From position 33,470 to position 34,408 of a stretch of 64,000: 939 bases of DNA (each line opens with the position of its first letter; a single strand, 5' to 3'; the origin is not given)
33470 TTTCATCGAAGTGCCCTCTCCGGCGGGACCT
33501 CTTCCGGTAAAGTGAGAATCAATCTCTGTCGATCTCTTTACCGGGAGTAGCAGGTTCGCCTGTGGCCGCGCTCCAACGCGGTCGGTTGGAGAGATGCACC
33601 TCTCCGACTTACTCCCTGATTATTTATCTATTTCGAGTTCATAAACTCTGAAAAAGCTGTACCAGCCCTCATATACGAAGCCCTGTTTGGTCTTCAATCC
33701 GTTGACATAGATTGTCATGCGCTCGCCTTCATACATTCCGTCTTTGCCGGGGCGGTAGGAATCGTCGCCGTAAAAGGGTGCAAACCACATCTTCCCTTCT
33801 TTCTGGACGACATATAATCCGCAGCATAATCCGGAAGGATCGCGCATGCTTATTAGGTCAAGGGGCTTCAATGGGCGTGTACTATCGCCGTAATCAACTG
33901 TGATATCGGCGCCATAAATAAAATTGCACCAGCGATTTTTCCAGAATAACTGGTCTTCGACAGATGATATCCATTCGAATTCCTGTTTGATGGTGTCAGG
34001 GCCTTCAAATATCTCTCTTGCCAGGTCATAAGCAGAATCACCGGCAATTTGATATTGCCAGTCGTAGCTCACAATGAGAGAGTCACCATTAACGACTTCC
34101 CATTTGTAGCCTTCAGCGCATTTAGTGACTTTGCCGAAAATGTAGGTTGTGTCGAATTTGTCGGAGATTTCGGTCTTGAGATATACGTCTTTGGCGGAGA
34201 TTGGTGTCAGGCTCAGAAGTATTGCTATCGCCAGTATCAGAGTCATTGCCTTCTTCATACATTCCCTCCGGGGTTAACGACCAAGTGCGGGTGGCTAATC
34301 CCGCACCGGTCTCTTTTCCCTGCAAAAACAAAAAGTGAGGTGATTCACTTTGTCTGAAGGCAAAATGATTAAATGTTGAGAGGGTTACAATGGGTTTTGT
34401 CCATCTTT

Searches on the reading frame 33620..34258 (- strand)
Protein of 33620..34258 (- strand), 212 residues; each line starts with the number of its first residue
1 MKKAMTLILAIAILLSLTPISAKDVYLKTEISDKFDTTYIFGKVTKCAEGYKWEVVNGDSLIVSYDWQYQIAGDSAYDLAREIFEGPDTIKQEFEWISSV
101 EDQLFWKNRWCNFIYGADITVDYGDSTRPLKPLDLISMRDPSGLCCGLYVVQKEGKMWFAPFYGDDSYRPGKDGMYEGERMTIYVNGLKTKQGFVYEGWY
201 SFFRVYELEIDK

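Call 68: search_protein_families(library=pfam, proteins=[window:33620-34258:-], max_evalue=0.05)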
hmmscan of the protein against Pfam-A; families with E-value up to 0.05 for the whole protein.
window:33620-34258:- (212 aa): 0 families
